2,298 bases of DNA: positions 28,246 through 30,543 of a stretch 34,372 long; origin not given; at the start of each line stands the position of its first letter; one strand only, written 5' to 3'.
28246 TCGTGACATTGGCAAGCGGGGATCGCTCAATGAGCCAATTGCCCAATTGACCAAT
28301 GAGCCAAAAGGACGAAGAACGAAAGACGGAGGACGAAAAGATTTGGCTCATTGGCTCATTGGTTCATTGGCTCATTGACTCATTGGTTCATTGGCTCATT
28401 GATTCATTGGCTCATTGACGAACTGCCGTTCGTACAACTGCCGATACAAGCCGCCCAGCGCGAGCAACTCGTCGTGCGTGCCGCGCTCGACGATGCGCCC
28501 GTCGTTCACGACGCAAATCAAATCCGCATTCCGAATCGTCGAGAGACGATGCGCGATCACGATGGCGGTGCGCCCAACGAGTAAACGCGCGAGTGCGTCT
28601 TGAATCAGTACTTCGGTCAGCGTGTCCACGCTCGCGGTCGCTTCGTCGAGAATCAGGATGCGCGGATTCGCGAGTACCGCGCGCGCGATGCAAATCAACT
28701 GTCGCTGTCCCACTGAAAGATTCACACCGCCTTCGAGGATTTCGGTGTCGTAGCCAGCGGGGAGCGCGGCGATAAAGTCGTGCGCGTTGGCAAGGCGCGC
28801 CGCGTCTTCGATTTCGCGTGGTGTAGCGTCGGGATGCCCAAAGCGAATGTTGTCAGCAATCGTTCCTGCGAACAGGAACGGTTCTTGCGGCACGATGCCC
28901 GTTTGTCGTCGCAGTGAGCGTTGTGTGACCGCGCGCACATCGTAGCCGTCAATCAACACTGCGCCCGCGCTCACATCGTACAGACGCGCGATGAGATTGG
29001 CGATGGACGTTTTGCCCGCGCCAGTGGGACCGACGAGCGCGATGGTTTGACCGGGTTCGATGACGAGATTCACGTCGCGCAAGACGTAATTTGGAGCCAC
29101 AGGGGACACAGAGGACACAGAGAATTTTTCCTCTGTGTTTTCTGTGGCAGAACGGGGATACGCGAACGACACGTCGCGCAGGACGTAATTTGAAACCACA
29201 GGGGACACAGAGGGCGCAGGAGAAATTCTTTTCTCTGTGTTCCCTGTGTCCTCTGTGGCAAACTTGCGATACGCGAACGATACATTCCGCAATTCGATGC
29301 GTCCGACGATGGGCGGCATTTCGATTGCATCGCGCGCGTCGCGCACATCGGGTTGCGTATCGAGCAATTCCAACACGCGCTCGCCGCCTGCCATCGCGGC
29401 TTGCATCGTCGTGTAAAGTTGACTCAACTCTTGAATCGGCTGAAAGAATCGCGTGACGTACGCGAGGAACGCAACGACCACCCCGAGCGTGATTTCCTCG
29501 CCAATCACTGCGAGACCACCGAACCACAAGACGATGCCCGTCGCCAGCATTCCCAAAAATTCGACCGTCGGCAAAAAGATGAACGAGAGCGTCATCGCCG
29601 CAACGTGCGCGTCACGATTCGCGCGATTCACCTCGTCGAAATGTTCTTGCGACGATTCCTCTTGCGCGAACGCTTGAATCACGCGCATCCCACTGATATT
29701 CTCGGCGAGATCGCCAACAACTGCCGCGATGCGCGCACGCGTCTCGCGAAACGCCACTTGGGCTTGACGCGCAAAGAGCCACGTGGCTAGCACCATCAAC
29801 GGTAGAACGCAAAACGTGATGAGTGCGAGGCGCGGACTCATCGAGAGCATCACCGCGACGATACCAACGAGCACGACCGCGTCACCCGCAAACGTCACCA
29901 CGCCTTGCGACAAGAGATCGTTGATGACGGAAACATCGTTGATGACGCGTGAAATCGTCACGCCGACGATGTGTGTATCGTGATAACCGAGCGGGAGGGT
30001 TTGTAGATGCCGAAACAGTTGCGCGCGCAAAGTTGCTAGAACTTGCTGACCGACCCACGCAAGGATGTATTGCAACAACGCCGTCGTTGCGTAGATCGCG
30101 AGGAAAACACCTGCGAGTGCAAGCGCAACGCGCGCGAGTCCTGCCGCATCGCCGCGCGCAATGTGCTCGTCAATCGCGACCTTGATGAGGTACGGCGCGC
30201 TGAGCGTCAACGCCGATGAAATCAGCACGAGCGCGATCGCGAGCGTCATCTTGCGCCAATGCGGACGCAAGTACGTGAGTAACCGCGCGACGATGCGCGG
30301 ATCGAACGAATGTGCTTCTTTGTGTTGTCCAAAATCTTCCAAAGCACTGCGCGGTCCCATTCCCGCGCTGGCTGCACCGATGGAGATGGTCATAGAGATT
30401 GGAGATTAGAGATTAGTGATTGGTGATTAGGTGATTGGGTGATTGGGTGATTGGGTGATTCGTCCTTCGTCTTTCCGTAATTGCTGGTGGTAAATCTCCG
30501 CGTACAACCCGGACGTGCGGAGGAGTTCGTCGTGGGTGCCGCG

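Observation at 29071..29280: Palindromic repeat element inserted in frame, then tandemly duplicated, inside the ATP-binding domain of an ABC exporter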

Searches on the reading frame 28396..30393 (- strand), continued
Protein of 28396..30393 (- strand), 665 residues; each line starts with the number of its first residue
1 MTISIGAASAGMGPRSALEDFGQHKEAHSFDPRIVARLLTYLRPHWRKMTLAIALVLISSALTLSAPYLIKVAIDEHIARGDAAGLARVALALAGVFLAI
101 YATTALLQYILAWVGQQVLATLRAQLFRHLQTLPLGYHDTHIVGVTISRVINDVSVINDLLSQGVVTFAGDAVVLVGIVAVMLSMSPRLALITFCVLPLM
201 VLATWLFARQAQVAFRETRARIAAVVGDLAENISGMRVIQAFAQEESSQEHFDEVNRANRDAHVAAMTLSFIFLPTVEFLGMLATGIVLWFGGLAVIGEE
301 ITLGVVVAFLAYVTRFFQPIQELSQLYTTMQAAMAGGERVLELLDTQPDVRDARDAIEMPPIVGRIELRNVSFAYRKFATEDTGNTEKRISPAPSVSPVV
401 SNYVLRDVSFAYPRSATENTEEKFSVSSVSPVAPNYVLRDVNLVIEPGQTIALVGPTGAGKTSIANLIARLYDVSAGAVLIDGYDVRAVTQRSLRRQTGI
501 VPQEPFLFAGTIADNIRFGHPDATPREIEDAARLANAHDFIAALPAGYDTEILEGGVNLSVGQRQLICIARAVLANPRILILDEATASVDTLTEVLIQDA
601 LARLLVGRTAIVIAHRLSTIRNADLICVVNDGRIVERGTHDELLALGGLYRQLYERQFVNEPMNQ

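Call 45: predict_structure(alignment_id=A2)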
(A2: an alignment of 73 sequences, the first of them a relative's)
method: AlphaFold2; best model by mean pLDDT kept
length: 665 residues; sequences in the alignment: 73
mean_pLDDT: 70.0   pTM: 0.55
mean pLDDT of the five models: 70.0, 68.2, 65.2, 63.2, 63.0
residues with pLDDT >= 90: 82; 70-90: 332; 50-70: 112; < 50: 139
segments of 3 or more residues with pLDDT < 50: 1-28, 139-148, 218-252, 378-433, 659-665
pLDDT, mean of each block of 10 residues (from residue 1): 24 30 42 74 81 87 89 86 88 92 88 78 70 57 47 64 74 87 89 84 74 56 37 29 38 52 62 79 90 88 90 84 70 67 69 83 91 61 26 27 24 26 27 64 91 81 79 81 88 82 66 82 89 91 90 67 85 88 65 79 87 69 85 88 87 68 34
secondary structure, 60 per line:
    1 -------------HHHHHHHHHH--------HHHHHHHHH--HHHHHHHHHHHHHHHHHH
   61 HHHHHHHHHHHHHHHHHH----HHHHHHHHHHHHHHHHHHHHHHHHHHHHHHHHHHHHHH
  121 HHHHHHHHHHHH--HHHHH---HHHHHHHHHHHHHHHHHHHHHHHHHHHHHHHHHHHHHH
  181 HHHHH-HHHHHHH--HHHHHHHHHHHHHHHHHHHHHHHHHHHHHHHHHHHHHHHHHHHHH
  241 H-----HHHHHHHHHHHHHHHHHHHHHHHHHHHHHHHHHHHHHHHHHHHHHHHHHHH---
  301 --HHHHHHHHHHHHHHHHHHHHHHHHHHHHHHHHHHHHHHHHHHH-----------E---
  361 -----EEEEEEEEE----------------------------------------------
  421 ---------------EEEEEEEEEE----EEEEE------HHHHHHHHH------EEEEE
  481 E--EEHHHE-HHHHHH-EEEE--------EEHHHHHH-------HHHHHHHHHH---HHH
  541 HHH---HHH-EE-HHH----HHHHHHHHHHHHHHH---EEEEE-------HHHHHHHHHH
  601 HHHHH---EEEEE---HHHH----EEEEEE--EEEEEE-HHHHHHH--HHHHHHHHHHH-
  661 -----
elements in order (helices of 4 or more, strands of 3 or more residues): H14-23 H32-40 H43-78 H83-132 H135-139 H143-185 H187-193 H196-241 H247-297 H303-345 E366-374 E436-445 E450-454 H461-469 E476-481 H491-496 E498-501 H512-517 H525-534 H538-543 H561-575 E579-583 H591-605 E609-613 H617-620 E625-630 E633-638 H640-646 H649-659
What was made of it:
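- On Rickettsia palindromic elements (RPE): The insert is a disordered loop between two confident strands (call 45).
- In the AF2 model, strands 366-374 and 436-445 are confident and residues 378-433 have pLDDT below 50 (call 45).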

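Call 56: find_encoding_contigs(protein=P0001, flank=200, max_places=3)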
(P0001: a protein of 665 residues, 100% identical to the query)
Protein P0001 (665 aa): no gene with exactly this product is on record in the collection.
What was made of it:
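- Tried and rejected: The look-up of the exact protein found nothing on record (call 56).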

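Call 83: fold_search(model_id=the predicted structure, library=pdb)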
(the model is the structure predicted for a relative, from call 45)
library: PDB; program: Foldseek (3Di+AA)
matches with E <= 10: 1412; with E <= 0.001: 1164
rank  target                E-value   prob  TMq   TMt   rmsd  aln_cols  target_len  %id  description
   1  5mkk_A                6.9e-41  1.00  0.56  0.62   8.3       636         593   38  Crystal structure of the heterodimeric ABC transporter TmrAB, a homolog of the antigen translocation complex TAP (released 2017-01-18)
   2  4q4h_B                1.5e-39  1.00  0.51  0.56   9.1       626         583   38  TM287/288 in its apo state (released 2014-07-16)
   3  6raf_A                2.7e-39  1.00  0.55  0.61   9.1       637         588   38  Heterodimeric ABC exporter TmrAB in inward-facing narrow conformation under turnover conditions (released 2019-07-31)
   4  3qf4_B                6.7e-39  1.00  0.52  0.56   9.2       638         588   37  Crystal structure of a heterodimeric ABC transporter in its inward-facing conformation (released 2012-03-28)
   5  4q4j_B                8.0e-39  1.00  0.51  0.56   9.1       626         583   38  Structure of crosslinked TM287/288_S498C_S520C mutant (released 2014-07-16)
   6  6quz_D                1.1e-38  1.00  0.49  0.55   9.8       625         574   38  Structure of ATPgS-bound outward-facing TM287/288 in complex with sybody Sb_TM35 (released 2019-05-29)
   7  4q4a_B                2.2e-38  1.00  0.51  0.56   9.2       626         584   38  Improved model of AMP-PNP bound TM287/288 (released 2014-07-16)
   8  6quz_B                2.7e-38  1.00  0.48  0.54   9.9       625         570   38  Structure of ATPgS-bound outward-facing TM287/288 in complex with sybody Sb_TM35 (released 2019-05-29)
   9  9ryf_A                3.9e-38  1.00  0.52  0.58   9.5       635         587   38  Heterodimeric ABC exporter TmrAB (wild type) in ATP-bound outward-facing occluded conformation in the absence of Mg2+ (released 2026-04-08)
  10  6rai_A                7.2e-38  1.00  0.52  0.57   9.6       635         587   38  Heterodimeric ABC exporter TmrAB in ATP-bound outward-facing occluded conformation (released 2019-07-31)
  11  6qv0_D                1.4e-37  1.00  0.48  0.54   9.8       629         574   38  Structure of ATP-bound outward-facing TM287/288 in complex with sybody Sb_TM35 (released 2019-05-29)
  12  6qv0_B                1.9e-37  1.00  0.48  0.54   9.8       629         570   38  Structure of ATP-bound outward-facing TM287/288 in complex with sybody Sb_TM35 (released 2019-05-29)
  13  6ral_A                2.1e-37  1.00  0.51  0.57   9.5       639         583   38  Heterodimeric ABC exporter TmrAB under turnover conditions in asymmetric unlocked return conformation (released 2019-07-31)
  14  6rah_A                4.8e-37  1.00  0.49  0.54   9.9       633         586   38  Heterodimeric ABC exporter TmrAB in ATP-bound outward-facing open conformation (released 2019-07-31)
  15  6rag_A                5.0e-37  1.00  0.53  0.59   9.7       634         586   38  Heterodimeric ABC exporter TmrAB in inward-facing wide conformation under turnover conditions (released 2019-07-31)
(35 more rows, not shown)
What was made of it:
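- The best structural matches are TmrA and TM288 (call 83).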

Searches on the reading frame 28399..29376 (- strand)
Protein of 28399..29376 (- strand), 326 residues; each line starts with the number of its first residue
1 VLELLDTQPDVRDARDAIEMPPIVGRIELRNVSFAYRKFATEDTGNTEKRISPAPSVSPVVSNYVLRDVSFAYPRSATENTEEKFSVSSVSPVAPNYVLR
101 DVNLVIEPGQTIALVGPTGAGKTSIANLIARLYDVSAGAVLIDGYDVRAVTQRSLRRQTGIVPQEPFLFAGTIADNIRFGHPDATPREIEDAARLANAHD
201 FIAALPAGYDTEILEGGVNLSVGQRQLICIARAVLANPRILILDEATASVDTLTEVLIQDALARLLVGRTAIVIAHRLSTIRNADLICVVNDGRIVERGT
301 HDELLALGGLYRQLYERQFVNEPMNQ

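Call 86: predict_structure(protein=window:28399-29376:-)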
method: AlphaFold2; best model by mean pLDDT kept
length: 326 residues; sequences in the alignment: 1
mean_pLDDT: 37.5   pTM: 0.27
mean pLDDT of the five models: 37.5, 32.6, 31.5, 31.3, 29.1
residues with pLDDT >= 90: 0; 70-90: 0; 50-70: 19; < 50: 307
segments of 3 or more residues with pLDDT < 50: 1-111, 115-124, 131-139, 145-286, 289-296, 301-326
pLDDT, mean of each block of 10 residues (from residue 1): 34 34 37 36 37 31 37 40 37 37 43 44 47 46 49 46 29 23 35 31 27 28 30 34 38 38 38 40 44 48 45 38 35
secondary structure, 60 per line:
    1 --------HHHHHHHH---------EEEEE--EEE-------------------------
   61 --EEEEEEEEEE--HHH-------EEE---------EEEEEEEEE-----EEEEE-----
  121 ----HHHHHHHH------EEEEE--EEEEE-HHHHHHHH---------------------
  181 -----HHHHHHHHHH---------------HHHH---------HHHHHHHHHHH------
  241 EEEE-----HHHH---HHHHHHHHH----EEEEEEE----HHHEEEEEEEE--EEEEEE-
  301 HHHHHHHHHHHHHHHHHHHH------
elements in order: H9-16 E26-30 E33-35 E63-72 E85-87 E97-105 E111-115 H125-132 E139-143 E146-150 H152-159 H186-195 H211-214 H224-234 E241-244 H250-253 H257-265 E270-276 E284-291 E294-299 H301-320
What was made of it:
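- A single-sequence run was uninformative (mean pLDDT 37.5, call 86).
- Tried and rejected: Single-sequence AF2 of the NBD was unusable (mean pLDDT 37.5, call 86).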

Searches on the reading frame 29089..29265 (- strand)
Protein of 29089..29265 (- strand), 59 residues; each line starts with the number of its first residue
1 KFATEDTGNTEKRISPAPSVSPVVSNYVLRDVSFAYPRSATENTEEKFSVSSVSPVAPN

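Call 70: search_protein_representatives(protein=window:29089-29265:-)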
Query: 59 residues. Proteins with E-value up to 0.001 (for the whole library): 0; up to 1e-10: 0; up to 1e-30: 0. The best 0 are listed.
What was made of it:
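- On Rickettsia palindromic elements (RPE): It has no protein homologues (call 70).
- The insert peptide has no homologue at E <= 0.001 among 1.84 billion cluster representatives (call 70).
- Tried and rejected: A full HMMER scan of 1.84 billion representatives with residues 377-435 gave no hit (call 70).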
